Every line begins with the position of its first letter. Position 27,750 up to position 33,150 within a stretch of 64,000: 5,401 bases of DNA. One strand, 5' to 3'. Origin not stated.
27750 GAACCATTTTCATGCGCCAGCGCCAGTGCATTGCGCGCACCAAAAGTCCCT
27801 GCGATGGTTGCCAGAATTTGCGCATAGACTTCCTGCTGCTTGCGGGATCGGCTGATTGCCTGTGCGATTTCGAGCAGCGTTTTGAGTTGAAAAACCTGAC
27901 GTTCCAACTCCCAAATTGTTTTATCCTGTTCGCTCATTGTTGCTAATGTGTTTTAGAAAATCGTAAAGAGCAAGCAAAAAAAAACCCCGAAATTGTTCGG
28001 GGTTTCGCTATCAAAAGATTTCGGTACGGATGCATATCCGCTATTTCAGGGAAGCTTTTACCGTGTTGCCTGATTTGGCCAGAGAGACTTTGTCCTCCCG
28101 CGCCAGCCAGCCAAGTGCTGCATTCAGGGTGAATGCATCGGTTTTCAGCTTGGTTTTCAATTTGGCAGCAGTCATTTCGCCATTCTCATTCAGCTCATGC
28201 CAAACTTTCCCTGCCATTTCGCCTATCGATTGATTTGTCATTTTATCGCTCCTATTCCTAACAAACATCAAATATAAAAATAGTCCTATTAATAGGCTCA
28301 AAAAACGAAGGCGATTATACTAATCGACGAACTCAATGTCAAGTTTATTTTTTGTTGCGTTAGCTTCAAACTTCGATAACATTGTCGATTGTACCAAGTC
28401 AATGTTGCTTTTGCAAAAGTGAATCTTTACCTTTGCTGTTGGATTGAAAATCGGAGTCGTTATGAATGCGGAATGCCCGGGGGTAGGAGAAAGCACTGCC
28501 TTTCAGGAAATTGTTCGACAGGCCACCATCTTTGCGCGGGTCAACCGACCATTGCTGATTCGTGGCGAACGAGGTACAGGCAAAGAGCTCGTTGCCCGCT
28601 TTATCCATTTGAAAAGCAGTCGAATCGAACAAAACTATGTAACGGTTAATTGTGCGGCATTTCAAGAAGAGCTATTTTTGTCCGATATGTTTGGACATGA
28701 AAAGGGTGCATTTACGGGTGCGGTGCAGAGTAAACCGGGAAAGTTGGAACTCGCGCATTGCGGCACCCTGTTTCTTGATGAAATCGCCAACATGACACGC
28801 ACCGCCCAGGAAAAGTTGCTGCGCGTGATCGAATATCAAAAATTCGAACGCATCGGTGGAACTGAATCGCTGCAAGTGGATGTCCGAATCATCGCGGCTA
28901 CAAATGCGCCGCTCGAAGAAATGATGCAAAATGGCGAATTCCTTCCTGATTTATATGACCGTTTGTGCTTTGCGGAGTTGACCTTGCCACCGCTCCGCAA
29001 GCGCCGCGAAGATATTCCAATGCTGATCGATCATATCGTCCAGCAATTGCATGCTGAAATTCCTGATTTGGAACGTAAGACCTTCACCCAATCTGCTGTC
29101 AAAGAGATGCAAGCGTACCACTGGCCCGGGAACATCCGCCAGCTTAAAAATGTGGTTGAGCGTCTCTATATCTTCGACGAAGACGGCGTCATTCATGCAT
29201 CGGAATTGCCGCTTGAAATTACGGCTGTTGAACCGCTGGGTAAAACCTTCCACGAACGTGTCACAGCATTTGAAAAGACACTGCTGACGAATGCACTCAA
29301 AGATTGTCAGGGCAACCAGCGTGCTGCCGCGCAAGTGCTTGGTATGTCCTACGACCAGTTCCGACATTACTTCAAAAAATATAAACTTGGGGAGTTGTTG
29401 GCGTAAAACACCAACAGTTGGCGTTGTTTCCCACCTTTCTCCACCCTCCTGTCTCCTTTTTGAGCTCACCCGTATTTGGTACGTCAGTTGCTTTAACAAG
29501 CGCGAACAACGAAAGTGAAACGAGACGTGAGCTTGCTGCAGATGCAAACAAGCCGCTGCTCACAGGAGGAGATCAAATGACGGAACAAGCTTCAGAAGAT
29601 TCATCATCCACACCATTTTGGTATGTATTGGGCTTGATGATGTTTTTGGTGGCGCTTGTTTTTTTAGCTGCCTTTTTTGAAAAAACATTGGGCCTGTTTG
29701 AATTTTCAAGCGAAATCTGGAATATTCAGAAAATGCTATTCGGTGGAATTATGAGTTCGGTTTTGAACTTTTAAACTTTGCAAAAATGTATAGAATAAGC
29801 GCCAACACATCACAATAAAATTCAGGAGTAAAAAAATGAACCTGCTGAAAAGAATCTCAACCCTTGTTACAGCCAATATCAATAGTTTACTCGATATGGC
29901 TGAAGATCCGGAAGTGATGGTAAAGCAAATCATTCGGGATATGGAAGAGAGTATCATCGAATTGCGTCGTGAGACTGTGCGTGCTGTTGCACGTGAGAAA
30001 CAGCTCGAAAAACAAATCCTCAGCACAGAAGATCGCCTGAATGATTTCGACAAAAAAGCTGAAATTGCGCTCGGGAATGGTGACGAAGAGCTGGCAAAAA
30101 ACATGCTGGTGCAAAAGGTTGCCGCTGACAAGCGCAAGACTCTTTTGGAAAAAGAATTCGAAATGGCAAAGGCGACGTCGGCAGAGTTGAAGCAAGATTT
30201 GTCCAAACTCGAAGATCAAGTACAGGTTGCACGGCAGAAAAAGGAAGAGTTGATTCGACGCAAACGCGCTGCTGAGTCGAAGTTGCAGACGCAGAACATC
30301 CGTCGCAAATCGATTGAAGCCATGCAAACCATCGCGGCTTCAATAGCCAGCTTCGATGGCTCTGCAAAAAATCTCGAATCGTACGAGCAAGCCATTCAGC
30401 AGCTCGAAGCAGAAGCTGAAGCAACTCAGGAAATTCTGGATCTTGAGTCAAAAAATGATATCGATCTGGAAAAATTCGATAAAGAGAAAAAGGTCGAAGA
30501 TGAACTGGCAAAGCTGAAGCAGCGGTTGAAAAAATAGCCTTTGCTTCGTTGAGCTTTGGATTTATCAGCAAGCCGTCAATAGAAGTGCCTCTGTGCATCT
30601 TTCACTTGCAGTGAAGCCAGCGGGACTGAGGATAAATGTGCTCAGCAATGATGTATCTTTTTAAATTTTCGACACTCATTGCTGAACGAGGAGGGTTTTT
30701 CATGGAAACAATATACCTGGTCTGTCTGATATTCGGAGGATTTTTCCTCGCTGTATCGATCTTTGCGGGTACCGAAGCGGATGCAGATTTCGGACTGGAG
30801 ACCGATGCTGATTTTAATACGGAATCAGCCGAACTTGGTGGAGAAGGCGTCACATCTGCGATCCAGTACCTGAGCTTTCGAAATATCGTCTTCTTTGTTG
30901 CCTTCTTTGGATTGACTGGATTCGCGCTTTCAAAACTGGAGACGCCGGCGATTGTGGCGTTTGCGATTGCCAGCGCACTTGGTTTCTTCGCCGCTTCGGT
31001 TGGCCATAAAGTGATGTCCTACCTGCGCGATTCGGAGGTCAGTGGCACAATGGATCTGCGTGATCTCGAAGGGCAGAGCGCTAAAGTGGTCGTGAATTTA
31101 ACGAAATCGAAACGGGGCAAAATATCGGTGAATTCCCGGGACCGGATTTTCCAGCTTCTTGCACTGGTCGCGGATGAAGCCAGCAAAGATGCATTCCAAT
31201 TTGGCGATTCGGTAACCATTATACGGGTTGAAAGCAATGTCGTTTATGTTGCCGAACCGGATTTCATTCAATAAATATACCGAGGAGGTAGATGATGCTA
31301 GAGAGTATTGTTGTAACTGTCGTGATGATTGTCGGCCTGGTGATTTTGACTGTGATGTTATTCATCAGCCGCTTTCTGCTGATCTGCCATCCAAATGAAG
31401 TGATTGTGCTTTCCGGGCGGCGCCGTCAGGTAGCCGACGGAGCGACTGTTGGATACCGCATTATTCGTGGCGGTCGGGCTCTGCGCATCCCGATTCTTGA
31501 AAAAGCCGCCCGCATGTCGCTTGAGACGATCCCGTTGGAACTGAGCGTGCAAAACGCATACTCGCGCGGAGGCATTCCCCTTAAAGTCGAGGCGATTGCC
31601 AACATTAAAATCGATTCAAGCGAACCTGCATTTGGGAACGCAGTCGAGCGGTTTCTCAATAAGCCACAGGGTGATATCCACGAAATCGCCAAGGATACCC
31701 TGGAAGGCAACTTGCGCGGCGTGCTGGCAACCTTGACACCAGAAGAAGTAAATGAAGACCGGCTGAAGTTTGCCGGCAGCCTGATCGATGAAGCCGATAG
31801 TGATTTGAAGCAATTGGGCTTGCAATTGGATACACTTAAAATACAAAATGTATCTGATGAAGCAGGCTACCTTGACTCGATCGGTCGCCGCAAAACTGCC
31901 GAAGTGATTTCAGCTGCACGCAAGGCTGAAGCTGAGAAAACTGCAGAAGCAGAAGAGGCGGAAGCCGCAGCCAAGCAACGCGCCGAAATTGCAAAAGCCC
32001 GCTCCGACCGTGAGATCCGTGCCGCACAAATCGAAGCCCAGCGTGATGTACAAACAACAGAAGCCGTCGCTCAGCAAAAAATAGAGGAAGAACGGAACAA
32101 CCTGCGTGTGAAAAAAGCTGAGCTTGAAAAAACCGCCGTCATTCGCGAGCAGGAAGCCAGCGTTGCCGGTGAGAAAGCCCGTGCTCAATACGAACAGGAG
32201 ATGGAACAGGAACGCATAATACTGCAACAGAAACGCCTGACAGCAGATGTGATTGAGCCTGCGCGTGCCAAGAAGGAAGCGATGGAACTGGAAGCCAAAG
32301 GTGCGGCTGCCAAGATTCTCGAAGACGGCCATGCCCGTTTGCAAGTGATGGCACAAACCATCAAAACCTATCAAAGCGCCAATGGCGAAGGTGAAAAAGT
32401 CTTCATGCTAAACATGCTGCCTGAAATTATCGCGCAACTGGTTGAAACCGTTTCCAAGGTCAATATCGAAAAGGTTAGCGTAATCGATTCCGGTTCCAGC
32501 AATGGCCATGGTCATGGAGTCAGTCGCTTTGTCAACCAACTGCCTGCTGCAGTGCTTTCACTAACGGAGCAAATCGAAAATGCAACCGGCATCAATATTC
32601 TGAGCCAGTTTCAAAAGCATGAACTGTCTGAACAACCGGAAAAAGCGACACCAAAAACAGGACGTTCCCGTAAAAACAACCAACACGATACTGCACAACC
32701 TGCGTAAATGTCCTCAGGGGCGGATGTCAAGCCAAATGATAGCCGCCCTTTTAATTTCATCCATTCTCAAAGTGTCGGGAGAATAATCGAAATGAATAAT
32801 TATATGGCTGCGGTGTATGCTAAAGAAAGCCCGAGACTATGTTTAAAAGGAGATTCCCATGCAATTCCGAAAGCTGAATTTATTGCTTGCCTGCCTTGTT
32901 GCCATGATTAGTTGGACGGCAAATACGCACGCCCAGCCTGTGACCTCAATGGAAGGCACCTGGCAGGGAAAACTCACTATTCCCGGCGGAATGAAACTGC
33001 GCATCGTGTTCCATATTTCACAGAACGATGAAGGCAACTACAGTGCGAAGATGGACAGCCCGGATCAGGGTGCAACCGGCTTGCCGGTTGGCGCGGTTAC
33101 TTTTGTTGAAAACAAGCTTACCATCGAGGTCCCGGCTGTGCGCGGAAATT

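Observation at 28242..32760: Psp/Lia-like envelope stress island with NfeD-flotillin pair and an identifiable sigma-54 promoter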

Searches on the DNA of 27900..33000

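Call 68: search_rna_families(source=window, start=27900, end=33000, threshold=evalue, max_evalue=1)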
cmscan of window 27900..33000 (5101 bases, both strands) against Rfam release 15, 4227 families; matches with E-value up to 1: 1.
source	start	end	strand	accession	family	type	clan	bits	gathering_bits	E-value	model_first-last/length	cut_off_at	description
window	27955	28006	+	RF01393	isrJ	Gene; sRNA;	-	24.9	37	0.19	1-75/75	no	isrJ Hfq binding RNA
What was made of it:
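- Tried and rejected: It gave only a sub-threshold isrJ hit on a terminator (call 68).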

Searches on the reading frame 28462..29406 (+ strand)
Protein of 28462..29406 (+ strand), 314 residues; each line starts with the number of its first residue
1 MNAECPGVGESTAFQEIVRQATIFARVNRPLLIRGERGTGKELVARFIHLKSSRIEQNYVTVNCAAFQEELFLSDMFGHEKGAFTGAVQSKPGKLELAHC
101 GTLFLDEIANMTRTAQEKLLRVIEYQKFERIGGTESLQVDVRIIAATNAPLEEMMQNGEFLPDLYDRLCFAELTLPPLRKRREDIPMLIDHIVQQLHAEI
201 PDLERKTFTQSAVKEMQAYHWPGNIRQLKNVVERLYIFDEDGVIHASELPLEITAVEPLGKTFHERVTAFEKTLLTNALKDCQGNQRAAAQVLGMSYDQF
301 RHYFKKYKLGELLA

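Call 5: search_protein_families(library=pfam, proteins=[window:28462-29406:+], max_evalue=0.01)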
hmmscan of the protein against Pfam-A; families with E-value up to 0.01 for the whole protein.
window:28462-29406:+ (314 aa): 10 families
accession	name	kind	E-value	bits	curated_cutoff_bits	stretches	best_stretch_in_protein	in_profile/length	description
PF00158.32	Sigma54_activat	-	1e-60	204.7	20.2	1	8-173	2-167/168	Sigma-54 interaction domain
PF25601.1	AAA_lid_14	-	1.9e-23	82.5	27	1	179-257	1-78/87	AAA+ ATPase lid domain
PF14532.12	Sigma54_activ_2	-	2.1e-19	70.6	25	1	8-178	1-138/138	Sigma-54 interaction domain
PF07728.20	AAA_5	-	4e-08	33.8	22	1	31-167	2-138/139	AAA domain (dynein-related subfamily)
PF01078.27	Mg_chelatase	-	4.7e-08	33.1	20.3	1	28-148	22-157/207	Magnesium chelatase, subunit ChlI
PF02954.25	HTH_8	-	4.3e-07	30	22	1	269-301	4-36/42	Bacterial regulatory protein, Fis family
PF00004.35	AAA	-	1.2e-05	26.3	21.2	1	32-150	2-111/131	ATPase family associated with various cellular activities (AAA)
PF00493.29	MCM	-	0.00023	20.8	23.3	1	26-149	55-173/224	MCM P-loop domain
PF07724.20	AAA_2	-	0.00055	20.5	27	1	32-159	7-135/166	AAA domain (Cdc48 subfamily)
PF13551.12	HTH_29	-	0.0087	16.6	28.1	0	283-312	12-41/64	Winged helix-turn helix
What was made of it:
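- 28462..29406 (+): pspF-like gene: a receiver-less sigma-54 enhancer-binding protein of 314 aa (AAA+ domain with a GAFTGA loop, lid domain, Fis-type HTH). Pfam Sigma54_activat 1e-60 (residues 8-173), AAA_lid_14 and HTH_8 (call 5).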

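Call 6: search_protein_families(library=ncbifam, proteins=[window:28462-29406:+], max_evalue=1)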
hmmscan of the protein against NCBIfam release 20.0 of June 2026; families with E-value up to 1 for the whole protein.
window:28462-29406:+ (314 aa): 35 families (the best 25 are shown)
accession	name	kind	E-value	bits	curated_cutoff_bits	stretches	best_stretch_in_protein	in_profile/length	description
TIGR02974.1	phageshock_pspF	equivalog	1.4e-103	346.7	443.55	2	8-236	2-230/336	phage shock protein operon transcriptional activator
TIGR01817.1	nifA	equivalog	1.2e-87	294.9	528.85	1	8-252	199-441/534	nif-specific transcriptional activator NifA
NF008622.0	PRK11608.1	equivalog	4.7e-86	288.8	529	1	8-309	9-325/329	phage shock protein operon transcriptional activator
TIGR01818.1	ntrC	equivalog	5.3e-84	282.6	558.6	2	7-257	136-385/463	nitrogen regulation protein NR(I)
NF041552.1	TF_PrdR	equivalog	1.2e-82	278.2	795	1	8-296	270-565/577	sigma-54 dependent transcriptional regulator PrdR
NF038308.1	RNA_repair_RtcR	equivalog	3.7e-81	273.6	650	1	9-271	184-452/530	RNA repair transcriptional activator RtcR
NF008469.0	PRK11361.1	equivalog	1.4e-79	268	714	1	10-307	148-454/461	acetoacetate metabolism transcriptional regulator AtoC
TIGR02915.1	PEP_resp_reg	equivalog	2.2e-77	260.8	502.6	1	8-309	142-444/445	PEP-CTERM-box response regulator transcription factor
NF003451.0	PRK05022.1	equivalog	5.5e-77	259.6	476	1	8-307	193-508/512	nitric oxide reductase transcriptional regulator NorR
NF050807.1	TransRegFlbDCaul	equivalog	6.9e-75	252.6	750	2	11-247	124-359/454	sigma-54-dependent transcriptional regulator FlbD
TIGR02329.1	propionate_PrpR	equivalog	1e-71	242.2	499.2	1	8-300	215-520/526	propionate catabolism operon regulatory protein PrpR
NF011953.0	PRK15424.1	equivalog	3.8e-71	240.3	703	1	9-305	223-532/538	propionate catabolism operon regulatory protein PrpR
NF051870.1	NAssimRespRegNtrX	equivalog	3e-70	237.4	600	1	8-296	142-439/452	nitrogen assimilation response regulator NtrX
NF007689.0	PRK10365.1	equivalog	5.9e-70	236.2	760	1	8-296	142-431/441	sigma-54-dependent response regulator transcription factor ZraR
NF049963.1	RespRegFlgRCampy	domain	2.9e-69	234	750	1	11-309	140-429/429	fla regulon two-component system response regulator FlgR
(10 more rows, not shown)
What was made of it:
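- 28462..29406 (+): The best NCBIfam model is TIGR02974 pspF, at 346.7 bits against a cut-off of 443.55 (call 6).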

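Call 38: search_solved_structures(query=window:28462-29406:+, max_evalue=1e-30, show_alignments=2)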
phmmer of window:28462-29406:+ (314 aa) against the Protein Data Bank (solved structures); distinct sequences matched with E-value up to 1e-30: 35.
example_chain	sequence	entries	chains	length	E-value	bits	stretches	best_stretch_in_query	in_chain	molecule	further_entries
9q90_1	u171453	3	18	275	4e-67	230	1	8-265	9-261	Psp operon transcriptional activator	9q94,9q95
4l4u_A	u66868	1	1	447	5e-67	229.7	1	8-307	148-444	Transcriptional regulator (NtrC family)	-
5nss_F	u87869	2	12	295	5.1e-67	229.7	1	8-265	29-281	Psp operon transcriptional activator | Transcription activator PspF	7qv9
2bjw_A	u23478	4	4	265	7.9e-67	229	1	8-236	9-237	PSP OPERON TRANSCRIPTIONAL ACTIVATOR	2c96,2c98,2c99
2vii_A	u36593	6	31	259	8.8e-67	228.9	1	8-236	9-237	PSP OPERON TRANSCRIPTIONAL ACTIVATOR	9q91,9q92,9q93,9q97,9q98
4qnm_A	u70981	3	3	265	2.1e-66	227.7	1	8-236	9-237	Psp operon transcriptional activator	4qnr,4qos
2c9c_A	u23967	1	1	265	5.5e-66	226.3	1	8-236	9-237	PSP OPERON TRANSCRIPTIONAL ACTIVATOR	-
2bjv_A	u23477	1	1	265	5.5e-66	226.3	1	8-236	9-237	PSP OPERON TRANSCRIPTIONAL ACTIVATOR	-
6jdi_A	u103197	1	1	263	2.7e-63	217.4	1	8-255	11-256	Nitrogen assimilation regulatory protein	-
1ojl_A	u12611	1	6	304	3.1e-63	217.3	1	8-296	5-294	TRANSCRIPTIONAL REGULATORY PROTEIN ZRAR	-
6j7e_A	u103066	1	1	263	1.4e-62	215.1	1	8-255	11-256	Nitrogen assimilation regulatory protein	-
1ny6_A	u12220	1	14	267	1.5e-62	215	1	8-250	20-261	transcriptional regulator (NtrC family)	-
4ly6_A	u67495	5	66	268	1.5e-62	215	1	8-250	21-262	Transcriptional regulator (NtrC family)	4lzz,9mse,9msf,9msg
7ejw_C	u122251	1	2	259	1.6e-62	215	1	8-254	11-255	Transcriptional regulator FleQ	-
5exp_A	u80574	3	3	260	1.7e-62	214.8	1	8-253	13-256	Transcriptional regulator FleQ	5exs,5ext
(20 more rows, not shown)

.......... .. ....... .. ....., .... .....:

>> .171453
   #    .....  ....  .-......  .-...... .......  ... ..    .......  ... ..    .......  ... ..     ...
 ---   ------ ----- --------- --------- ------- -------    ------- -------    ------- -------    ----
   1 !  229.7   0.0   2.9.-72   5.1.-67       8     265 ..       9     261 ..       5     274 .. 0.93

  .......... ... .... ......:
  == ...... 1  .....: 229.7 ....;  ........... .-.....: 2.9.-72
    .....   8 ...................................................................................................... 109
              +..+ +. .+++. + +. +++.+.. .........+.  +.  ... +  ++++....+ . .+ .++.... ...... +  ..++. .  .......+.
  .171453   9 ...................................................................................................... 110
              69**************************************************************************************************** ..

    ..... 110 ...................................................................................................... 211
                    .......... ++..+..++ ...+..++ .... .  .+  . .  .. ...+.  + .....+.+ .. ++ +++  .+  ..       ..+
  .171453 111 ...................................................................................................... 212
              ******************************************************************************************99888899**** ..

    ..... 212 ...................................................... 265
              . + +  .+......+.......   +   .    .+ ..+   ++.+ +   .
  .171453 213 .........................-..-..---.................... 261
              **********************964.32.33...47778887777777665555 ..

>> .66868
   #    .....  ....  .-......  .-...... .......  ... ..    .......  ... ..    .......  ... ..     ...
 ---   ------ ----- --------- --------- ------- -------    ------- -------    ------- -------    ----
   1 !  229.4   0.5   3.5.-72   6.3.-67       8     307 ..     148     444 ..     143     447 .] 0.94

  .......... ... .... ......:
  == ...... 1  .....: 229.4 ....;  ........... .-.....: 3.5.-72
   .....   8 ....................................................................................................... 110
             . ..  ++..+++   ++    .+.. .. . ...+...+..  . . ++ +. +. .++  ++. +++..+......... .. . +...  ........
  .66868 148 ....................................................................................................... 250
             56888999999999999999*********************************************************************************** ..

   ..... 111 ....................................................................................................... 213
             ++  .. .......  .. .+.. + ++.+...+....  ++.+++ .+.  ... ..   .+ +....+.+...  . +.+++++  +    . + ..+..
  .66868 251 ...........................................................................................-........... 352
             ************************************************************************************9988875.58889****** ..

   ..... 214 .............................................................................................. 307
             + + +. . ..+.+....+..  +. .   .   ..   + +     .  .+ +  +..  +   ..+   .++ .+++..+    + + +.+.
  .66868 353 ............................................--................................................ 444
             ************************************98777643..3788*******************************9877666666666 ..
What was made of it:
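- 28462..29406 (+): The best PDB match is E. coli PspF, 4e-67 (call 38).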
